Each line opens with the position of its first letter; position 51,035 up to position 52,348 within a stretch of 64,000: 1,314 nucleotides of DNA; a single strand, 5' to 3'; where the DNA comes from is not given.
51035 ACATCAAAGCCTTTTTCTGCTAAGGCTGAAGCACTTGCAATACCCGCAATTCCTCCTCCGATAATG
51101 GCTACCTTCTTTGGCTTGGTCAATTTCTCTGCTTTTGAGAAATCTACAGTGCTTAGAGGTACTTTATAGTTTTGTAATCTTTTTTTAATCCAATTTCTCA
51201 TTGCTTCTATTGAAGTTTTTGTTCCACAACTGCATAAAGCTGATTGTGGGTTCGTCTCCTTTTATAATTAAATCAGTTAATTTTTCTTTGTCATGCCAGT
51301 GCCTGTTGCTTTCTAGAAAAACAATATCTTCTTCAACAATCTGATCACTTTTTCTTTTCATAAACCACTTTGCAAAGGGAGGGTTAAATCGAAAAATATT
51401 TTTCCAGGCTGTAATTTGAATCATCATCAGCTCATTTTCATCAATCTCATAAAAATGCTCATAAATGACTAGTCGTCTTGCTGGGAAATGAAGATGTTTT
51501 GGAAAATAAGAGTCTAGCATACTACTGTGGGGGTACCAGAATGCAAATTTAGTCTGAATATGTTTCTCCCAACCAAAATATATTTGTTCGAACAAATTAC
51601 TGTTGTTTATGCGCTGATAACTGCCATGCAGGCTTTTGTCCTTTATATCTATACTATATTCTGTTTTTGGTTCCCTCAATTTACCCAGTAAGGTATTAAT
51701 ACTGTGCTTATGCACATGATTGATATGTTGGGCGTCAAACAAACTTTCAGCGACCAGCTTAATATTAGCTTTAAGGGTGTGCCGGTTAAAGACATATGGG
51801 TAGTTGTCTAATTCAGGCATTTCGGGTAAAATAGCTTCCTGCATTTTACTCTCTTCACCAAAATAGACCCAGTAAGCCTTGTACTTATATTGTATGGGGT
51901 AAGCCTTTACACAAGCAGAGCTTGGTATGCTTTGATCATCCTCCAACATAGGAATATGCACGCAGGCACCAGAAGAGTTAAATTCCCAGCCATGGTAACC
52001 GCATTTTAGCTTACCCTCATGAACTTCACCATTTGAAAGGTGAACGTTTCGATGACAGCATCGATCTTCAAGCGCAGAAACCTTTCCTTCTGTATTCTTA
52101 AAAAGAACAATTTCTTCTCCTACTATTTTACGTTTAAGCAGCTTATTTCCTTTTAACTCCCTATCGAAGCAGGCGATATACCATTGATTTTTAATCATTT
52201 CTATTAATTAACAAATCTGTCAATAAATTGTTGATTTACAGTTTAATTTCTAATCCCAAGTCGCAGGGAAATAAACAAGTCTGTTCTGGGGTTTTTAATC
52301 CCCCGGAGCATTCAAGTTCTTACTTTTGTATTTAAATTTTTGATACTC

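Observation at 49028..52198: A Rieske oxygenase and a PDS/CrtU-like flavoprotein are translationally coupled to a fused lycopene cyclase: candidate ring-aromatising or ring-oxidising carotenoid branch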

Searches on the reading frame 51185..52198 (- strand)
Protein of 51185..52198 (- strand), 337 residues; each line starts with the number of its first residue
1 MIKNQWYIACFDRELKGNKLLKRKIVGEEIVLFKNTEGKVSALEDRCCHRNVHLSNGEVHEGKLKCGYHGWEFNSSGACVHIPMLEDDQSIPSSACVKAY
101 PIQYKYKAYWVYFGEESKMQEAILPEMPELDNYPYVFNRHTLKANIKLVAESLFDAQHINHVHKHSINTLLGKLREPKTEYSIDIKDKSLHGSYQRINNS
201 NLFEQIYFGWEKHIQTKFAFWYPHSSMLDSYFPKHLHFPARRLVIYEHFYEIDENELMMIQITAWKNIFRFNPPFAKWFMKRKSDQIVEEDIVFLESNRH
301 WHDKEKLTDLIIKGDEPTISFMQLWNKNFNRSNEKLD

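Call 3: search_protein_families(library=pfam, proteins=[window:51185-52198:-], max_evalue=0.01)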
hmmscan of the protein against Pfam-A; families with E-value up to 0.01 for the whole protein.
window:51185-52198:- (337 aa): 2 families
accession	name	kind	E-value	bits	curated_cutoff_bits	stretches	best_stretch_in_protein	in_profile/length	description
PF00355.32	Rieske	-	7.1e-24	84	20.3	1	5-87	1-83/88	Rieske [2Fe-2S] domain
PF19112.6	VanA_C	-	0.0025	18.4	23.5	1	143-318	2-180/193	Vanillate O-demethylase oxygenase C-terminal domain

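Call 4: search_protein_families(library=ncbifam, proteins=[window:51185-52198:-], max_evalue=0.01)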
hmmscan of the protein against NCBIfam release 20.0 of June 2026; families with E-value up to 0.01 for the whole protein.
window:51185-52198:- (337 aa): 12 families
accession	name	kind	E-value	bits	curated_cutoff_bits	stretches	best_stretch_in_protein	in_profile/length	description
NF052579.1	BetMthstMoxSdmAMthl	equivalog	2.2e-31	109.1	600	1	4-180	16-195/351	4beta-methylsterol monooxygenase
NF041683.1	ant_diox_AndAb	equivalog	4.4e-07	30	150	1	5-92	1-88/100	anthranilate 1,2-dioxygenase ferredoxin subunit AndAb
NF042946.1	3PPDioc_HcaE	equivalog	1.3e-06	27.7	830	1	25-100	59-133/450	3-phenylpropionate/cinnamic acid dioxygenase subunit alpha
NF041684.1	ant_diox_AndAc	equivalog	1.4e-06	27.2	750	1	5-84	46-127/418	anthranilate 1,2-dioxygenase large subunit AndAc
TIGR02377.1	MocE_fam_FeS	subfamily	2.9e-06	27.2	136.15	1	6-93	2-90/101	MocE family 2Fe-2S type ferredoxin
TIGR03229.1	benzo_1_2_benA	equivalog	4.5e-06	25.8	780.95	1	16-83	50-118/433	benzoate 1,2-dioxygenase large subunit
NF058607.1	GlBtMonoOxGbcA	equivalog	7.2e-06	24.7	670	1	3-171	53-230/420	glycine betaine monooxygenase oxygenase subunit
TIGR03228.1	anthran_1_2_A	equivalog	1.5e-05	24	671.9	1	3-82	36-117/438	anthranilate 1,2-dioxygenase large subunit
NF042948.2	3PPDioc_HcaC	equivalog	2.2e-05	24.6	150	1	9-84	6-82/105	3-phenylpropionate/cinnamic acid dioxygenase ferredoxin subunit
NF007422.0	PRK09965.1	equivalog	7e-05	22.8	113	1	29-74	25-69/106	bifunctional 3-phenylpropionate/cinnamic acid dioxygenase ferredoxin subunit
TIGR02378.1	nirD_assim_sml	equivalog_domain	0.004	17.3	74.65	1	14-81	10-83/105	nitrite reductase small subunit NirD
NF041174.1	SDX_Thmprot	equivalog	0.0041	17.3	170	1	21-102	17-98/109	sulredoxin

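Call 7: search_solved_structures(query=window:51185-52198:-, max_evalue=0.001)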
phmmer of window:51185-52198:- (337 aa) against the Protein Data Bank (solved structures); distinct sequences matched with E-value up to 0.001: 42.
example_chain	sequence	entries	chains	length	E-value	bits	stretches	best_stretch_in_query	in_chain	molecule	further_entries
7qwt_A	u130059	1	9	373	1.7e-24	89.8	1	2-174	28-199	Rieske (2Fe-2S) domain protein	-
3gb4_A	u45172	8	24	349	1.1e-21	80.5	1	2-169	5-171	DdmC | Dicamba O-demethylase, oxygenase component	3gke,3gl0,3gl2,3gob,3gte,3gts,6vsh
6wn3_A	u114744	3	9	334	6.6e-21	78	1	3-295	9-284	SxtT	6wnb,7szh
6wnc_A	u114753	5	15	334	1.3e-20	77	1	3-195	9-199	SxtDIOX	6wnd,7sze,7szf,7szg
9ina_A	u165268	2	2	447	1.2e-16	64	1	19-169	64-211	Rieske (2Fe-2S) domain protein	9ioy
3gcf_A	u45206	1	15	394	2.5e-16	62.9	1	3-166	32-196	Terminal oxygenase component of carbazole 1,9a-dioxygenase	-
7fhr_A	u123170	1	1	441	3.8e-15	59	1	17-130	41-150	Putative Phthalate 4,5-dioxygenase, subunit alpha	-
7fjl_A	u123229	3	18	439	5.6e-15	58.5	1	4-165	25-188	Rieske (2Fe-2S) domain protein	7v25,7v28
4nbg_A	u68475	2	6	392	3.8e-14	55.7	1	3-168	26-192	Terminal oxygenase component of carbazole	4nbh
4nb8_A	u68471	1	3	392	4.3e-14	55.6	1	3-168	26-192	Terminal oxygenase component of carbazole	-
1ww9_A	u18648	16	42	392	4.3e-14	55.6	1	3-168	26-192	terminal oxygenase component of carbazole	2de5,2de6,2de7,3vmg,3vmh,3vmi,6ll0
4nbf_A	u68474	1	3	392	4.3e-14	55.6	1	3-168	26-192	Terminal oxygenase component of carbazole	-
4nb9_A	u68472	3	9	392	4.3e-14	55.6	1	3-168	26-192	Terminal oxygenase component of carbazole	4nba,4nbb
4nbc_A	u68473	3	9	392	4.7e-14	55.4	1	3-168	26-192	Terminal oxygenase component of carbazole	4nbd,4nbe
6icl_A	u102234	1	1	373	1.5e-13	53.8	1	17-132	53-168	Methylxanthine N3-demethylase NdmB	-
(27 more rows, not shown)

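Call 8: find_homologous_proteins(query=window:51185-52198:-)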
Query window:51185-52198:- (337 aa): 746 proteins with E <= 0.001 among 1267 candidates; the best 120 are listed.
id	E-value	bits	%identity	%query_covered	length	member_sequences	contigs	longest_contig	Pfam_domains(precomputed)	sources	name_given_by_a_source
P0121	3.6e-234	794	100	100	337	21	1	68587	PF00355.33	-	-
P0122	8.1e-196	668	82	100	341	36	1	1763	PF00355.33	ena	-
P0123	1.1e-186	638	77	100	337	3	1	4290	PF00355.33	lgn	-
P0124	1.1e-183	628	78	99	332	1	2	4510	PF00355.33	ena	-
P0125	1.8e-183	628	78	99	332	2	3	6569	PF00355.33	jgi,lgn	jgi:phenylpropionate dioxygenase-like ring-hydroxylating dioxygenase large terminal subunit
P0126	4.4e-182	623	78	98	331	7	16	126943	PF00355.33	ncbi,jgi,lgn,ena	jgi:phenylpropionate dioxygenase-like ring-hydroxylating dioxygenase large terminal subunit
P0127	1.1e-181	622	77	99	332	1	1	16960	PF00355.33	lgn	-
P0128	3.0e-181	620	77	99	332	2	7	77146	PF00355.33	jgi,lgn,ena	-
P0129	1.5e-180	618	77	98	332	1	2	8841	PF00355.33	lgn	-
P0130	2.5e-179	614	75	100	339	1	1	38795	PF00355.33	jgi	jgi:phenylpropionate dioxygenase-like ring-hydroxylating dioxygenase large terminal subunit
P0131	1.6e-174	598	73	100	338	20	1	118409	PF00355.33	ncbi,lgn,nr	ncbi:MAG TPA: Rieske 2Fe-2S domain-containing protein [Chitinophagales bacterium]|nr:Rieske 2Fe-2S d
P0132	2.4e-173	594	73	100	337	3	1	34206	PF00355.33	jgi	-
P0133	2.2e-172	591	72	100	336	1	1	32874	PF00355.33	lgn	-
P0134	1.2e-171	589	73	100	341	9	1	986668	PF00355.33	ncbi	ncbi:MAG: aromatic ring-hydroxylating dioxygenase subunit alpha [Chitinophagales bacterium]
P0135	9.7e-168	576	71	99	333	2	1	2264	PF00355.33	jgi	jgi:phenylpropionate dioxygenase-like ring-hydroxylating dioxygenase large terminal subunit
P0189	3.6e-107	377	50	99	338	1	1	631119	PF00355.33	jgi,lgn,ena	-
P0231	9.0e-94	332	47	96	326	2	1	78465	PF00355.33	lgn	-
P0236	5.0e-84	300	42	99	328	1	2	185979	PF00355.33,PF19112.7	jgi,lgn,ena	-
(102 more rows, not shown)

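Call 53: predict_structure(alignment_id=A2)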
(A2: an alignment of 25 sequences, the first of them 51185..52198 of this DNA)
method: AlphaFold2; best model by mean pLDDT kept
length: 337 residues; sequences in the alignment: 25
mean_pLDDT: 88.9   pTM: 0.87
mean pLDDT of the five models: 88.9, 88.1, 87.9, 86.4, 86.4
residues with pLDDT >= 90: 206; 70-90: 113; 50-70: 12; < 50: 6
segments of 3 or more residues with pLDDT < 50: 332-337
pLDDT, mean of each block of 10 residues (from residue 1): 94 89 96 92 93 93 92 95 90 94 97 95 95 96 91 84 75 77 93 90 82 91 94 87 95 94 92 91 90 90 78 78 87 39
secondary structure, 60 per line:
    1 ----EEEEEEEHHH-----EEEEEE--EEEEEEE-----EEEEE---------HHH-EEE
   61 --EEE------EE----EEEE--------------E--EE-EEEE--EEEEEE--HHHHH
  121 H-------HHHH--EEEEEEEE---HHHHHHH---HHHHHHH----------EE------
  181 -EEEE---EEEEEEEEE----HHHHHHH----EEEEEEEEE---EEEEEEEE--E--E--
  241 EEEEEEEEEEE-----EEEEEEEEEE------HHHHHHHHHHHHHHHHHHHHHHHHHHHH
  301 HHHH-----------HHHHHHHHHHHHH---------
elements in order: E5-11 E20-25 E28-34 E40-44 E58-60 E63-65 E78-81 E102-105 E108-113 H116-121 H129-132 E135-142 H146-152 H156-162 E182-185 E189-197 H202-208 E213-221 E225-232 E241-251 E257-266 H273-304 H316-328

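Call 57: fold_search(model_id=the predicted structure, library=pdb)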
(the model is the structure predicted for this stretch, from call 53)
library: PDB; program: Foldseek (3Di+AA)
matches with E <= 10: 1271; with E <= 0.001: 206
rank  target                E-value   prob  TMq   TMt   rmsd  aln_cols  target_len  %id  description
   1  7szh_B                7.9e-24  1.00  0.78  0.80   3.0       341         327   22  Structure of the Rieske Non-heme Iron Oxygenase SxtT with beta-saxitoxinol Bound (released 2022-01-19)
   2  7szf_C                1.1e-23  1.00  0.77  0.79   3.0       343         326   22  Structure of the Rieske Non-heme Iron Oxygenase GxtA with beta-Saxitoxinol Bound (released 2022-01-19)
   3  7szf_B                1.5e-23  1.00  0.75  0.79   3.1       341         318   21  Structure of the Rieske Non-heme Iron Oxygenase GxtA with beta-Saxitoxinol Bound (released 2022-01-19)
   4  6wn3_B                1.7e-23  1.00  0.78  0.80   3.0       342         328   23  Structure of the Rieske non-heme iron oxygenase SxtT (released 2020-06-17)
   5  6wnd_B                1.8e-23  1.00  0.75  0.79   3.4       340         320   22  Structure of the Rieske non-heme iron oxygenase GxtA with dideoxysaxitoxin bound (released 2020-06-17)
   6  6wn3_A                2.3e-23  1.00  0.77  0.80   2.9       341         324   23  Structure of the Rieske non-heme iron oxygenase SxtT (released 2020-06-17)
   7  6wnb_B                2.4e-23  1.00  0.78  0.80   3.0       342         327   23  Structure of the Rieske non-heme iron oxygenase SxtT with dideoxysaxitoxin bound (released 2020-06-17)
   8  6wnd_C                3.1e-23  1.00  0.77  0.80   3.2       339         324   22  Structure of the Rieske non-heme iron oxygenase GxtA with dideoxysaxitoxin bound (released 2020-06-17)
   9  7szh_A                4.6e-23  1.00  0.77  0.80   3.0       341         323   22  Structure of the Rieske Non-heme Iron Oxygenase SxtT with beta-saxitoxinol Bound (released 2022-01-19)
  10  7sze_B                4.8e-23  1.00  0.78  0.80   3.8       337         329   22  Structure of the Rieske Non-heme Iron Oxygenase GxtA with Saxitoxin Bound (released 2022-01-19)
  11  6wnb_A                5.1e-23  1.00  0.76  0.80   2.8       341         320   22  Structure of the Rieske non-heme iron oxygenase SxtT with dideoxysaxitoxin bound (released 2020-06-17)
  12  7sze_A                7.6e-23  1.00  0.75  0.79   3.1       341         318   21  Structure of the Rieske Non-heme Iron Oxygenase GxtA with Saxitoxin Bound (released 2022-01-19)
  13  6wnc_B                8.9e-23  1.00  0.76  0.80   3.0       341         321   21  Structure of the Rieske non-heme iron oxygenase GxtA (released 2020-06-17)
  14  7sze_C                8.9e-23  1.00  0.77  0.80   3.0       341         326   22  Structure of the Rieske Non-heme Iron Oxygenase GxtA with Saxitoxin Bound (released 2022-01-19)
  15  7szf_A                1.1e-22  1.00  0.75  0.79   3.1       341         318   21  Structure of the Rieske Non-heme Iron Oxygenase GxtA with beta-Saxitoxinol Bound (released 2022-01-19)
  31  7qwt_A                5.2e-21  1.00  0.79  0.76   3.8       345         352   18  Rieske non-heme iron monooxygenase for guaiacol O-demethylation (released 2022-06-01)
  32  7qwt_B                5.5e-21  1.00  0.78  0.75   4.0       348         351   17  Rieske non-heme iron monooxygenase for guaiacol O-demethylation (released 2022-06-01)
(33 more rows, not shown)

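Call 71: find_encoding_contigs(protein=P0236, flank=6000, max_places=2)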
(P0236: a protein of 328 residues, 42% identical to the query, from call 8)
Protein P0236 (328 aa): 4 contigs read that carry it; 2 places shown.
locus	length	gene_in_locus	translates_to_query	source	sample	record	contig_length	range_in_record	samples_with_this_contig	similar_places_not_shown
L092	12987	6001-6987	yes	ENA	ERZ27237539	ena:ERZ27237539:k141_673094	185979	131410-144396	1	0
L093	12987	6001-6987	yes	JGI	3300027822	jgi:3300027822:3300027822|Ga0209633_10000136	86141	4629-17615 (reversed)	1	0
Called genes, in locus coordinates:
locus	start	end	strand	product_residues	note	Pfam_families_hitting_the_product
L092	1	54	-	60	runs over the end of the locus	-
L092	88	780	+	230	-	PF14344:DUF4397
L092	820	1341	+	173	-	PF02469:Fasciclin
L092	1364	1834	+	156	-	-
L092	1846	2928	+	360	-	PF14344:DUF4397, PF18962:Por_Secre_tail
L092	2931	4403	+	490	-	PF01266:DAO (faint), PF01593:Amino_oxidase, PF07992:Pyr_redox_2 (faint), PF13450:NAD_binding_8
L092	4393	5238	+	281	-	PF00494:SQS_PSY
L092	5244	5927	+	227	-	PF18916:Lycopene_cyc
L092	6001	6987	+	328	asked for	PF00355:Rieske, PF19112:VanA_C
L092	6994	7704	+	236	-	PF01209:Ubie_methyltran, PF13489:Methyltransf_23, PF01728:FtsJ (weak), PF13847:Methyltransf_31, PF08241:Methyltransf_11, PF08242:Methyltransf_12, PF13649:Methyltransf_25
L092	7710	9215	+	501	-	PF00890:FAD_binding_2 (faint), PF01266:DAO (weak), PF01593:Amino_oxidase, PF12831:FAD_oxidored (weak), PF13450:NAD_binding_8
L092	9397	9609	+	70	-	PF00313:CSD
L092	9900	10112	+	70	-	PF00313:CSD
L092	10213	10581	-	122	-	PF00903:Glyoxalase, PF22677:Ble-like_N (weak)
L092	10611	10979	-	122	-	PF00903:Glyoxalase, PF22677:Ble-like_N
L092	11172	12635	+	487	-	-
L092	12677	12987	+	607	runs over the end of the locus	PF00149:Metallophos, PF02872:5_nucleotid_C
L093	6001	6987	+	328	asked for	PF00355:Rieske, PF19112:VanA_C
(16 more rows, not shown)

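Call 72: find_encoding_contigs(protein=P0189, flank=6000, max_places=2)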
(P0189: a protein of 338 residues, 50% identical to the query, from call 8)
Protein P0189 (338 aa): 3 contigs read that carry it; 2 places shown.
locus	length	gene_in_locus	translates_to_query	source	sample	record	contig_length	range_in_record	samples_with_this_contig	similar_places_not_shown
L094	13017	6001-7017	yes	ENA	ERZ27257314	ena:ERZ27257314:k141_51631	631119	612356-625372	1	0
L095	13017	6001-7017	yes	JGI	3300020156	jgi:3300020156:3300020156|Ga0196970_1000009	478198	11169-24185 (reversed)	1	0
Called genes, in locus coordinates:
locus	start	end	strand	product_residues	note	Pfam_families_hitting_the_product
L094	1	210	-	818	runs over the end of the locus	PF08245:Mur_ligase_M, PF01168:Ala_racemase_N, PF00842:Ala_racemase_C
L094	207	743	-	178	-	PF00265:TK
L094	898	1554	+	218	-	-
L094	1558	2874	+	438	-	PF04389:Peptidase_M28, PF01546:Peptidase_M20 (weak)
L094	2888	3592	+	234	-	PF00590:TP_methylase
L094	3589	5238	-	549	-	PF00884:Sulfatase (faint), PF01663:Phosphodiest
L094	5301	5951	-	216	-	-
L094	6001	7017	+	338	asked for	PF00355:Rieske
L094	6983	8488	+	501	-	PF00890:FAD_binding_2, PF01266:DAO, PF01593:Amino_oxidase, PF03486:HI0933_like (weak), PF07992:Pyr_redox_2 (weak), PF12831:FAD_oxidored, PF13450:NAD_binding_8, PF01266:DAO (weak), +1 more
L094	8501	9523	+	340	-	PF00487:FA_desaturase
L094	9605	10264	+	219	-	PF20554:DUF6766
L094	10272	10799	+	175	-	PF02464:CinA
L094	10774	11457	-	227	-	PF01904:DUF72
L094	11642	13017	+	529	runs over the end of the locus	PF07992:Pyr_redox_2 (faint), PF00890:FAD_binding_2 (weak), PF01266:DAO, PF12831:FAD_oxidored (weak), PF00355:Rieske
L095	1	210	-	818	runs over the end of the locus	PF08245:Mur_ligase_M, PF01168:Ala_racemase_N, PF00842:Ala_racemase_C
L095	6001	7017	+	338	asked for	PF00355:Rieske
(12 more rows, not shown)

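Call 73: find_encoding_contigs(protein=P0231, flank=6000, max_places=2)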
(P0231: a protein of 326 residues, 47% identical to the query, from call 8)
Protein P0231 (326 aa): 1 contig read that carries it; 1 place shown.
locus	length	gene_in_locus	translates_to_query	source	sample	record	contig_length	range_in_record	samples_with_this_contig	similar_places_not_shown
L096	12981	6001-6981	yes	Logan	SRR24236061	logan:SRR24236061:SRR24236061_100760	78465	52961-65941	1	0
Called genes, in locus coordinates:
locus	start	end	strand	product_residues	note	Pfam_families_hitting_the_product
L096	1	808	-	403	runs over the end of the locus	PF00890:FAD_binding_2 (faint), PF01134:GIDA (faint), PF03486:HI0933_like, PF07992:Pyr_redox_2 (faint), PF22780:HI0933_like_1st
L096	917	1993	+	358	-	PF18962:Por_Secre_tail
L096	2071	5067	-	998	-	-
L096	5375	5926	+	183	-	PF13302:Acetyltransf_3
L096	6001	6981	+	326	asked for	PF00355:Rieske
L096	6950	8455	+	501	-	PF00890:FAD_binding_2 (weak), PF01266:DAO, PF01593:Amino_oxidase, PF03486:HI0933_like (weak), PF07992:Pyr_redox_2 (weak), PF12831:FAD_oxidored (weak), PF13450:NAD_binding_8, PF13454:NAD_binding_9 (weak), +1 more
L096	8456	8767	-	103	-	PF17957:Big_7 (faint)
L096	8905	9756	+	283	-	PF04116:FA_hydroxylase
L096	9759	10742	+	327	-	PF00487:FA_desaturase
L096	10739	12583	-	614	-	PF02129:Peptidase_S15, PF00326:Peptidase_S9 (weak), PF08530:PepX_C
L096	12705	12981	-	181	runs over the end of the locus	PF00719:Pyrophosphatase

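Call 74: search_protein_families(library=ncbifam, proteins=[L094:8501-9523:+, L096:8905-9756:+, L096:9759-10742:+, L092:6994-7704:+], max_evalue=0.001)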
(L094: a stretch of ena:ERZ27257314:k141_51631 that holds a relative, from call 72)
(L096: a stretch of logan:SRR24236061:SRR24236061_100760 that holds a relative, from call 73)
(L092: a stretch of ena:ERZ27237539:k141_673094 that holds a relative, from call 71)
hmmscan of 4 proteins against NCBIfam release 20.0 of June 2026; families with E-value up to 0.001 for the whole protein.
L094:8501-9523:+ (340 aa): 5 families
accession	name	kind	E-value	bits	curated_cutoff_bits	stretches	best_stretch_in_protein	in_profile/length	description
NF041365.1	GntB_guanitoxin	equivalog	9e-27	94.3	380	1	33-322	11-287/308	guanitoxin biosynthesis L-arginine gamma (S) hydroxylase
NF052549.1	FAdesatDesBBac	equivalog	1.1e-05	24.9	500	1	17-313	5-289/340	Delta(10) desaturase DesB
NF052548.1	FAdesatDesABac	equivalog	1.1e-05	24.7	500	1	54-138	38-118/328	Delta(5) desaturase DesA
NF045688.1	BCarotHydoxCrtR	equivalog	3.6e-05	23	475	0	86-152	64-130/297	beta-carotene hydroxylase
NF045690.1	BCarotKetCrtW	equivalog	0.00091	18.6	350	0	89-145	73-130/257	beta-carotene ketolase CrtW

L096:8905-9756:+ (283 aa): 1 family
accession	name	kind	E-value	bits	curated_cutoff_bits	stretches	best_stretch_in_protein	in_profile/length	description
NF052566.1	OrLpdHdlsOlsERhiz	equivalog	7e-14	51.8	475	1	87-235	112-256/293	ornithine lipid hydroxylase OlsE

L096:9759-10742:+ (327 aa): 5 families
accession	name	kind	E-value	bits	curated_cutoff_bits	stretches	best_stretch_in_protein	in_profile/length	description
NF041365.1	GntB_guanitoxin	equivalog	6.4e-28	98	380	1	21-322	12-298/308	guanitoxin biosynthesis L-arginine gamma (S) hydroxylase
NF045690.1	BCarotKetCrtW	equivalog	3e-07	30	350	1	20-131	16-129/257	beta-carotene ketolase CrtW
NF052548.1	FAdesatDesABac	equivalog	1.3e-05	24.5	500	1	54-124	49-117/328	Delta(5) desaturase DesA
NF045688.1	BCarotHydoxCrtR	equivalog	6.4e-05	22.2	475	0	71-138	63-129/297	beta-carotene hydroxylase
NF052549.1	FAdesatDesBBac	equivalog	6.8e-05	22.3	500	1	4-302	5-291/340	Delta(10) desaturase DesB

L092:6994-7704:+ (236 aa): 30 families (the best 25 are shown)
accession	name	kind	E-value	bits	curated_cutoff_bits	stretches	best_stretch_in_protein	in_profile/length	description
NF001244.0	PRK00216.1-5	equivalog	3.5e-41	141.1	216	1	9-216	6-220/236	bifunctional demethylmenaquinone methyltransferase/2-methoxy-6-polyprenyl-1,4-benzoquinol methylase UbiE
TIGR01934.1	MenG_MenH_UbiE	subfamily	1.1e-39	136.1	158.35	1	17-216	5-208/223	ubiquinone/menaquinone biosynthesis methyltransferase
NF001243.0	PRK00216.1-4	equivalog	7.1e-31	107.4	235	1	11-217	7-219/237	demethylmenaquinone methyltransferase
TIGR02752.1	MenG_heptapren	equivalog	1.2e-28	100.2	419.85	1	16-218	10-218/231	demethylmenaquinone methyltransferase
NF001241.0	PRK00216.1-2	equivalog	1.4e-28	100.2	327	1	2-215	2-213/231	demethylmenaquinone methyltransferase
NF001242.0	PRK00216.1-3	equivalog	1e-27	97.2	351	1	16-215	33-241/258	bifunctional demethylmenaquinone methyltransferase/2-methoxy-6-polyprenyl-1,4-benzoquinol methylase UbiE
NF001240.0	PRK00216.1-1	equivalog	2.1e-26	92.5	378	1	12-219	24-238/251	bifunctional demethylmenaquinone methyltransferase/2-methoxy-6-polyprenyl-1,4-benzoquinol methylase UbiE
NF052510.1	methyltran_MpqE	exception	2.7e-25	89.1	335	1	12-215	7-218/234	methyl-plastoquinone biosynthesis methyltransferase MpqE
TIGR02072.1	BioC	equivalog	9.4e-17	61.6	184.95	1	16-230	1-218/244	malonyl-ACP O-methyltransferase BioC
NF043040.1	corrin_prot_MT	hypoth_equivalog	4.6e-12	45.8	180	1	21-175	12-173/216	corrinoid protein-associated methyltransferase CpaM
NF002463.0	PRK01683.1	equivalog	2.7e-11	43.6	297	1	44-148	26-127/258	trans-aconitate 2-methyltransferase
NF041536.1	ArsM_DUF2284_UU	exception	3.2e-10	38.9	575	1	48-150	75-181/459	arsenite methyltransferase/DUF2284 domain selenoprotein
NF047649.1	MTase_UXPK_star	exception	8.7e-09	34.8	460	1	48-149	76-181/283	methyltransferase/UXPK-star double selenoprotein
NF007610.0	PRK10258.1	equivalog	9.5e-09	35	342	1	9-150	5-139/251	malonyl-ACP O-methyltransferase BioC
NF010703.0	PRK14103.1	equivalog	1.1e-08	34.8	320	1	42-149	22-124/256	trans-aconitate 2-methyltransferase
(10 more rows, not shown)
